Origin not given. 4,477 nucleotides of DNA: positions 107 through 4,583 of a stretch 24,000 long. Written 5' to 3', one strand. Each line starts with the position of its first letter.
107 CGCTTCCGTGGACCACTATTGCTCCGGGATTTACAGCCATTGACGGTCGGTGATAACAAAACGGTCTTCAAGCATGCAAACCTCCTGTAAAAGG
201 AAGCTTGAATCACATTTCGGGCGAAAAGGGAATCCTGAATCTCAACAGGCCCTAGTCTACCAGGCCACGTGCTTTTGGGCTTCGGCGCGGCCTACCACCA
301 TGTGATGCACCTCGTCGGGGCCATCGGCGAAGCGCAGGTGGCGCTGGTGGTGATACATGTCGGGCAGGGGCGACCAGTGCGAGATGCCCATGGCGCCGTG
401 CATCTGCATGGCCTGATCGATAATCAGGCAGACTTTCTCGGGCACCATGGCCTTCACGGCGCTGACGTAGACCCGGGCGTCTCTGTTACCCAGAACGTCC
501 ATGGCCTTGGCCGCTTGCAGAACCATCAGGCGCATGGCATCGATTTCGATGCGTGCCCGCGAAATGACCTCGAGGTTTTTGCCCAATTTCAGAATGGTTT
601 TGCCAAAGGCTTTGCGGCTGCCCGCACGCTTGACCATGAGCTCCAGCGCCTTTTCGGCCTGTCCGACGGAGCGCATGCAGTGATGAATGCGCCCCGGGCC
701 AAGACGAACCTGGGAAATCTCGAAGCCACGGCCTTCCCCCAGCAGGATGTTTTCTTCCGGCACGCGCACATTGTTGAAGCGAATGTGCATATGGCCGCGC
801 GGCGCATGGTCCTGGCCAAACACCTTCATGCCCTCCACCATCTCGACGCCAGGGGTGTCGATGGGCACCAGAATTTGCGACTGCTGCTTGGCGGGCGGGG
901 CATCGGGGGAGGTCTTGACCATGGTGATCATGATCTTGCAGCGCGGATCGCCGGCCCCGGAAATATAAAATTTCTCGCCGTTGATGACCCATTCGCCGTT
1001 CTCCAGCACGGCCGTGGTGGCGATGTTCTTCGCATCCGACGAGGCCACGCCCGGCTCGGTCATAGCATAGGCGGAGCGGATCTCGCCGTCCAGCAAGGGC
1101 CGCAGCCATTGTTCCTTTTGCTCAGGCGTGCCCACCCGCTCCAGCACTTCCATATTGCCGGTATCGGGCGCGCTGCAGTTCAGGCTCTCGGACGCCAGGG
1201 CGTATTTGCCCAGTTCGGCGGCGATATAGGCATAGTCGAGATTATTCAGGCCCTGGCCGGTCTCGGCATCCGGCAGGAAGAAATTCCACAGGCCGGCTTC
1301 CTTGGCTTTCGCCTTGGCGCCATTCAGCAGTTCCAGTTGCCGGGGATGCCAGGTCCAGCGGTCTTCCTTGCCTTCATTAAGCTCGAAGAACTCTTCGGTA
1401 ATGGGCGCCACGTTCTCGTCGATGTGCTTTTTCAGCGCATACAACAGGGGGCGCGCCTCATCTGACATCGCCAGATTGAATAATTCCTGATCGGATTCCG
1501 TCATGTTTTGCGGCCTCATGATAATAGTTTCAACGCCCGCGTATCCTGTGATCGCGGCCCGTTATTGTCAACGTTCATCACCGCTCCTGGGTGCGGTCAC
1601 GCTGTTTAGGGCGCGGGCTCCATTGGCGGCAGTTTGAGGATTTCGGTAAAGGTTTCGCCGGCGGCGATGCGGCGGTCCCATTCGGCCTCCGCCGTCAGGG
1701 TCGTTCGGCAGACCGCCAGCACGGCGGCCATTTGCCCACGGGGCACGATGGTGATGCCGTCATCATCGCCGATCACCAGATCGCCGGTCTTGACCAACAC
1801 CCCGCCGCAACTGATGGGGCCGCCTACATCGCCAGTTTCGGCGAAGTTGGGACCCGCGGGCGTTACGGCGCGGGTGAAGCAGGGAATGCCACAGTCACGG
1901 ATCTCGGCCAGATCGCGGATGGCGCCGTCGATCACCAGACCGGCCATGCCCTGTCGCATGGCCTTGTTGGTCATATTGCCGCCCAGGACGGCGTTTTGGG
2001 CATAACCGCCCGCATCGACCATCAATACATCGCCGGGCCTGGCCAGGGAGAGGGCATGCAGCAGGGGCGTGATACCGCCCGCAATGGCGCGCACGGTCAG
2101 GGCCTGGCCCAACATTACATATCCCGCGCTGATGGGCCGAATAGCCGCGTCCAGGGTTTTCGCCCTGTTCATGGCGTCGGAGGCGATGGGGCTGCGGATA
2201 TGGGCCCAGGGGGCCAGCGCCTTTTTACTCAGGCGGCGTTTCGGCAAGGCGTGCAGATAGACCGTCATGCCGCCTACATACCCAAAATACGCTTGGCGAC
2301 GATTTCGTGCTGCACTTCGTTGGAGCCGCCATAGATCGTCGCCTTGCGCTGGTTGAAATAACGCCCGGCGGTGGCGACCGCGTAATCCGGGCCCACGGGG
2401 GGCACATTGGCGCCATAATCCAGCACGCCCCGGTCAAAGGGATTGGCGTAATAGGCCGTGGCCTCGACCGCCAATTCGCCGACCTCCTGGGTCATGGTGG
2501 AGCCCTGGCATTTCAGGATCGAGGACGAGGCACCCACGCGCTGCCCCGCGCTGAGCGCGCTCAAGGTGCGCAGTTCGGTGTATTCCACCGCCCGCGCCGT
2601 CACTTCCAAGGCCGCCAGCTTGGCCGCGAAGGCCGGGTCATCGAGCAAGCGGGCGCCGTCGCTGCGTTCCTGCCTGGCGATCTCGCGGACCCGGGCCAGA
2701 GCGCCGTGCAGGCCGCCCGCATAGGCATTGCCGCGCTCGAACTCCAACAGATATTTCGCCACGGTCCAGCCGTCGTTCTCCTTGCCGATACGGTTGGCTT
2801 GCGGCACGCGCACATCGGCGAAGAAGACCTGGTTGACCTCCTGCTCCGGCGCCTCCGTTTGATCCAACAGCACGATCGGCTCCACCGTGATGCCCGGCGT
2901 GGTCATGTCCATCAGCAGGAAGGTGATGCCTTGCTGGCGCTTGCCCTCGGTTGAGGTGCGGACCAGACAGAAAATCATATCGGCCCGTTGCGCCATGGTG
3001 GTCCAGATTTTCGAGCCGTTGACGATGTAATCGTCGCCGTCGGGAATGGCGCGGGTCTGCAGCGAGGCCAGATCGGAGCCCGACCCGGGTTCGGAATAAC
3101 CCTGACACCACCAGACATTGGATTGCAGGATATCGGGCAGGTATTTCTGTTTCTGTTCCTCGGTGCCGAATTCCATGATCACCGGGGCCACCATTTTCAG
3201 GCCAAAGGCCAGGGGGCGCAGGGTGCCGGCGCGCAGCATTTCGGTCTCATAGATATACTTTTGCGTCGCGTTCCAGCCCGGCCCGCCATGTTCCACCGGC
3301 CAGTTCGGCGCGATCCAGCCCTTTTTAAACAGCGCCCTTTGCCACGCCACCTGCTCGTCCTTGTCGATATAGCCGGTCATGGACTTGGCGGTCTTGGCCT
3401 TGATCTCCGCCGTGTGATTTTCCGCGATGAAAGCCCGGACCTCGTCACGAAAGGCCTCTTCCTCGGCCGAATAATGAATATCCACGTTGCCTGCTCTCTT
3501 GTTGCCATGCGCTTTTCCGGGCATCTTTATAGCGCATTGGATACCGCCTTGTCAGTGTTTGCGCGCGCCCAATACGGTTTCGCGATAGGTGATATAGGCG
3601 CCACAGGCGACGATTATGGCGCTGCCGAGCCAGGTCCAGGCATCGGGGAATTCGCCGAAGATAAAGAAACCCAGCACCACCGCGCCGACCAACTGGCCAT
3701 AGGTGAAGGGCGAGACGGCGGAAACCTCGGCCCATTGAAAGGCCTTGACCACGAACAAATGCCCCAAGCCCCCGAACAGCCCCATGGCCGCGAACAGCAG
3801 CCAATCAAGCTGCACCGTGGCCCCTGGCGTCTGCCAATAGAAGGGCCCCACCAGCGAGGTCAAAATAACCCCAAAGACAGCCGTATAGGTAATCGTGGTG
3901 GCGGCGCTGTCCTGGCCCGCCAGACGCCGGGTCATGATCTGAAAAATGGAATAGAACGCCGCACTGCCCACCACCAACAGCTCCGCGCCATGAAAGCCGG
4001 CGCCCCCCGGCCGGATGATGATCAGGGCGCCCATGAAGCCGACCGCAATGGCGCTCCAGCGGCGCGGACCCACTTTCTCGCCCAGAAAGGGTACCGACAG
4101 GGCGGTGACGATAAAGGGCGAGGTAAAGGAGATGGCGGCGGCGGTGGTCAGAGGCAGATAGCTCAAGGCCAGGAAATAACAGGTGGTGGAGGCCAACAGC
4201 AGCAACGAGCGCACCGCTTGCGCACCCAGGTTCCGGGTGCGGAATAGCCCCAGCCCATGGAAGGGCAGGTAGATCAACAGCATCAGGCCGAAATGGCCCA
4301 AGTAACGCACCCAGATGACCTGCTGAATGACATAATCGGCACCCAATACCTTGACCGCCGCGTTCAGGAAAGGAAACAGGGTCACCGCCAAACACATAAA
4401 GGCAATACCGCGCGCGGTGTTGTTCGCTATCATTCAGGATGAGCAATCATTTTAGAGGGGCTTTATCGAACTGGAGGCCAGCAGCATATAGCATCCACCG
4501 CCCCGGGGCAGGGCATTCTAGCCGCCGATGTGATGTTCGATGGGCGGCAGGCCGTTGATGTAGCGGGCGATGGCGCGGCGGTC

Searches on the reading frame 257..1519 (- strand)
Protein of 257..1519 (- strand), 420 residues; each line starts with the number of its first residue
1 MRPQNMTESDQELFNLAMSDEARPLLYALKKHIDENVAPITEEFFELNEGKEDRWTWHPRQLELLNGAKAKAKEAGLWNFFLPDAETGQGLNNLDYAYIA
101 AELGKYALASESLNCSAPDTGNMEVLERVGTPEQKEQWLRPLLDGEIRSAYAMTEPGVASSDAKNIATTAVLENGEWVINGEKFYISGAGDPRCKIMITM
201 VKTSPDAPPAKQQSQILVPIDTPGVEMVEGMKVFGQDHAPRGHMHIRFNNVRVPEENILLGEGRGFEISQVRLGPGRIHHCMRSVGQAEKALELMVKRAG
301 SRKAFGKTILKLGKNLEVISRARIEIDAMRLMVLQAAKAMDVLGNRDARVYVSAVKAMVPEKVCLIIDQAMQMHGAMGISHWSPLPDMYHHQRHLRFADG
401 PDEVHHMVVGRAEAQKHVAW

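Call 8: search_protein_families(library=ncbifam, proteins=[window:257-1519:-], max_evalue=0.001)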
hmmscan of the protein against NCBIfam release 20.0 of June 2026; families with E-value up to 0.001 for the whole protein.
window:257-1519:- (420 aa): 20 families
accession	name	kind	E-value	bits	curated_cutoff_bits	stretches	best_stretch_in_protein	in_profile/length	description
NF042972.1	AcrlCoAredClosAcrC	equivalog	4e-44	150.8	640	1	71-412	44-375/378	acryloyl-CoA reductase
NF008997.0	PRK12341.1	equivalog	3.1e-35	121.9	537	1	120-412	90-375/382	acyl-CoA dehydrogenase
NF045552.1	GlutCoADH_Des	equivalog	5e-34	118.1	470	1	18-409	5-375/387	glutaryl-CoA dehydrogenase Acd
NF042439.1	SulpropCoADesulf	equivalog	3.6e-31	108.3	600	1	71-410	32-367/379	3-sulfinopropanoyl-CoA desulfinase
NF058590.1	AcCoDHFadEBacil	equivalog_domain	3.6e-29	101.7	600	1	68-410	58-407/586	acyl-CoA dehydrogenase FadE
NF043006.1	CyhCrbnylCoADH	equivalog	9.6e-29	100.5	650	1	74-413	46-375/380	cyclohexane-1-carbonyl-CoA dehydrogenase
TIGR03207.1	cyc_hxne_CoA_dh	equivalog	1.6e-27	96.2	575.35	1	74-413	43-371/372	cyclohexanecarboxyl-CoA dehydrogenase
NF002885.1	PRK03354.1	equivalog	2.7e-27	95.8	540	1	74-416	48-376/378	crotonobetainyl-CoA dehydrogenase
NF053553.1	prodigi_MBC_PigA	equivalog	2.7e-26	92.6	500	1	70-381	43-347/381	prodigiosin MBC biosynthesis dehydrogenase PigA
NF045652.1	ProlPCPDhRedW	equivalog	3.5e-26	91.9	650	1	73-381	41-342/376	L-prolyl-[peptidyl-carrier protein] dehydrogenase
NF052270.1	Staph_DH_FadE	equivalog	3.3e-16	59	600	1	129-412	120-392/400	acyl-CoA dehydrogenase FadE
TIGR03203.1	pimD_small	equivalog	5.4e-15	55.4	652.7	1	70-381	44-344/378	pimeloyl-CoA dehydrogenase small subunit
TIGR04022.1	sulfur_SfnB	equivalog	1.9e-14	53.4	430.9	1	73-358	43-318/391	SfnB family sulfur acquisition oxidoreductase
NF007000.1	PRK09463.1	subfamily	1.9e-11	43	600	1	53-380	63-399/726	acyl-CoA dehydrogenase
TIGR03204.1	pimC_large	equivalog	2.5e-11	43.1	623.85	1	98-336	74-301/395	pimeloyl-CoA dehydrogenase large subunit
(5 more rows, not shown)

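Call 9: search_protein_families(library=pfam, proteins=[window:257-1519:-], max_evalue=0.001)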
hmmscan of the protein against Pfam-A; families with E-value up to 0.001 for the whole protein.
window:257-1519:- (420 aa): 4 families
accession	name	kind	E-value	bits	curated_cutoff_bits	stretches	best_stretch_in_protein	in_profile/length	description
PF00441.29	Acyl-CoA_dh_1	-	3.2e-30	105.7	22.4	1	263-412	1-148/150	Acyl-CoA dehydrogenase, C-terminal domain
PF02770.24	Acyl-CoA_dh_M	-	1e-16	61.3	33.3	1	150-250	1-96/97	Acyl-CoA dehydrogenase, middle domain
PF02771.21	Acyl-CoA_dh_N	-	4.4e-11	43.6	22.9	1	56-146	30-113/113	Acyl-CoA dehydrogenase, N-terminal domain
PF08028.16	Acyl-CoA_dh_2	-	6e-06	27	22.7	1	279-385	2-116/134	Acyl-CoA dehydrogenase, C-terminal domain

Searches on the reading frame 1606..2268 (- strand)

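Call 8: search_protein_families(library=ncbifam, proteins=[window:1606-2268:-], max_evalue=0.001)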
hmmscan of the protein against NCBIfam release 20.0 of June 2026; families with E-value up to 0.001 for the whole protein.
window:1606-2268:- (220 aa): 10 families
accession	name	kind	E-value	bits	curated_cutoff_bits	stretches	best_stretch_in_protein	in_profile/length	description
NF004850.0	PRK06201.1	subfamily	1.5e-53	181.6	231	1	10-206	12-208/222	hypothetical protein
NF005442.0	PRK07028.1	equivalog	9.4e-36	123.3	593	1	23-214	235-424/430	bifunctional hexulose-6-phosphate synthase/ribonuclease regulator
NF006731.0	PRK09262.1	equivalog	5e-33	114.5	179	1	15-210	18-213/229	4-carboxy-4-hydroxy-2-oxoadipate aldolase/oxaloacetate decarboxylase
NF006093.0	PRK08245.1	subfamily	3.7e-29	101.8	208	1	68-209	77-219/240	hypothetical protein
TIGR02798.1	ligK_PcmE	equivalog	1.8e-27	96.4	304.5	1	15-210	12-207/222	4-carboxy-4-hydroxy-2-oxoadipate aldolase/oxaloacetate decarboxylase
NF006875.0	PRK09372.1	equivalog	9.4e-20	71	136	1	49-176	29-155/161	ribonuclease E activity regulator RraA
NF009399.0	PRK12764.1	equivalog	6e-19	68.4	444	1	59-195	327-464/501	fumarylacetoacetate hydrolase family protein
TIGR01935.1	NOT-MenG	subfamily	6.2e-18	65.1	123.8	1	42-174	18-149/150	RraA family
NF009134.0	PRK12487.1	equivalog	1.3e-13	51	196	1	50-175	30-154/161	putative 4-hydroxy-4-methyl-2-oxoglutarate aldolase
TIGR02998.1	RraA_entero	equivalog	6.9e-09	36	241.25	1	73-174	52-153/161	ribonuclease E activity regulator RraA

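Call 9: search_protein_families(library=pfam, proteins=[window:1606-2268:-], max_evalue=0.001)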
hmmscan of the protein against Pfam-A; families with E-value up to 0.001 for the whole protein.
window:1606-2268:- (220 aa): 1 family
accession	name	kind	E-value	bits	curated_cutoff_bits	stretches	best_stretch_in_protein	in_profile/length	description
PF03737.21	RraA-like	-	5.7e-40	137.4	24.5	1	30-173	5-151/152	Aldolase/RraA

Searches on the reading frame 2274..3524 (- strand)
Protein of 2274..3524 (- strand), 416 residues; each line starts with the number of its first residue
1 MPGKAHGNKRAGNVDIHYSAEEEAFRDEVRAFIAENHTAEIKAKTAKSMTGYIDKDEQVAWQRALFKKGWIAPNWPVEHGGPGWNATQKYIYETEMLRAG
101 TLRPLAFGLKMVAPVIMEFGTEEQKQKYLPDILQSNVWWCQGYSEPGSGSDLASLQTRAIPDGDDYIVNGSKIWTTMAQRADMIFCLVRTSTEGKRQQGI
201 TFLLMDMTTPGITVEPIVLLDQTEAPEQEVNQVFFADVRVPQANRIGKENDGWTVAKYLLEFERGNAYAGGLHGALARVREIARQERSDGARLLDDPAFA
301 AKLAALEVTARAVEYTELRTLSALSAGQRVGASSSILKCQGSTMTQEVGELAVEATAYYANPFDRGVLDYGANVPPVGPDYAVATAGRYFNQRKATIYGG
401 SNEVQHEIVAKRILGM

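Call 8: search_protein_families(library=ncbifam, proteins=[window:2274-3524:-], max_evalue=0.001)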
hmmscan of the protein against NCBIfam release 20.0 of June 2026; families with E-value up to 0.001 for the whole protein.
window:2274-3524:- (416 aa): 19 families
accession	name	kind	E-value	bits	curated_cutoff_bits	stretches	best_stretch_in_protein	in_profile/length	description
TIGR03204.1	pimC_large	equivalog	1.4e-117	393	623.85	1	15-416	1-395/395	pimeloyl-CoA dehydrogenase large subunit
NF042972.1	AcrlCoAredClosAcrC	equivalog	5.5e-33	114.2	640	1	15-355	2-336/378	acryloyl-CoA reductase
NF045652.1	ProlPCPDhRedW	equivalog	3.7e-28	98.4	650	1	21-353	3-332/376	L-prolyl-[peptidyl-carrier protein] dehydrogenase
NF043006.1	CyhCrbnylCoADH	equivalog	6e-27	94.6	650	1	65-302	44-282/380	cyclohexane-1-carbonyl-CoA dehydrogenase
NF053553.1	prodigi_MBC_PigA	equivalog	6.6e-25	88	500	1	59-281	40-261/381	prodigiosin MBC biosynthesis dehydrogenase PigA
TIGR03207.1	cyc_hxne_CoA_dh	equivalog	3.5e-24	85.2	575.35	1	49-266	21-240/372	cyclohexanecarboxyl-CoA dehydrogenase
NF045552.1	GlutCoADH_Des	equivalog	6e-24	85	470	1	15-278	2-258/387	glutaryl-CoA dehydrogenase Acd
NF008997.0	PRK12341.1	equivalog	6.7e-22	78.1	537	1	15-269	2-247/382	acyl-CoA dehydrogenase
NF058590.1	AcCoDHFadEBacil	equivalog_domain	6.3e-20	71.2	600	1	44-357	38-351/586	acyl-CoA dehydrogenase FadE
NF042439.1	SulpropCoADesulf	equivalog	1.8e-17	63.2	600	1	38-246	4-214/379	3-sulfinopropanoyl-CoA desulfinase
NF052270.1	Staph_DH_FadE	equivalog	3.2e-16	59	600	1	117-345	118-343/400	acyl-CoA dehydrogenase FadE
NF002885.1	PRK03354.1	equivalog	5.7e-12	45.3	540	1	75-265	56-240/378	crotonobetainyl-CoA dehydrogenase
TIGR03203.1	pimD_small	equivalog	4.2e-08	32.7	652.7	1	16-252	2-228/378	pimeloyl-CoA dehydrogenase small subunit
NF043015.1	DibenthMonoxDszC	equivalog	1.1e-06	27.6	850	1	69-266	54-246/415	dibenzothiophene monooxygenase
TIGR04022.1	sulfur_SfnB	equivalog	1.5e-06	27.4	430.9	1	113-314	91-290/391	SfnB family sulfur acquisition oxidoreductase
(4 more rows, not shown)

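Call 9: search_protein_families(library=pfam, proteins=[window:2274-3524:-], max_evalue=0.001)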
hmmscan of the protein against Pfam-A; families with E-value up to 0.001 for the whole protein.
window:2274-3524:- (416 aa): 3 families
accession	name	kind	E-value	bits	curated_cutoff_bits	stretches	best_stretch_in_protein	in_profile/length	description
PF02770.24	Acyl-CoA_dh_M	-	1.9e-19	70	33.3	1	140-217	1-78/97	Acyl-CoA dehydrogenase, middle domain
PF00441.29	Acyl-CoA_dh_1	-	5.1e-19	69.3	22.4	1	250-414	1-150/150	Acyl-CoA dehydrogenase, C-terminal domain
PF02771.21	Acyl-CoA_dh_N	-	2.1e-18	67.2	22.9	1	19-134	1-111/113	Acyl-CoA dehydrogenase, N-terminal domain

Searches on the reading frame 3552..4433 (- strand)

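Call 8: search_protein_families(library=ncbifam, proteins=[window:3552-4433:-], max_evalue=0.001)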
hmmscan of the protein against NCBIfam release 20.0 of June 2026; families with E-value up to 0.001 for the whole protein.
window:3552-4433:- (293 aa): 2 families
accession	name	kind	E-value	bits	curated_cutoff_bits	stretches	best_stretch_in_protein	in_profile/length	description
TIGR00950.1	2A78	equivalog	1.7e-16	60.5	230.2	1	38-276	19-261/264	carboxylate/amino acid/amine transporter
NF050091.1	ArAmAcExpYddG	equivalog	0.0002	21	300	1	79-281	75-281/285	aromatic amino acid exporter YddG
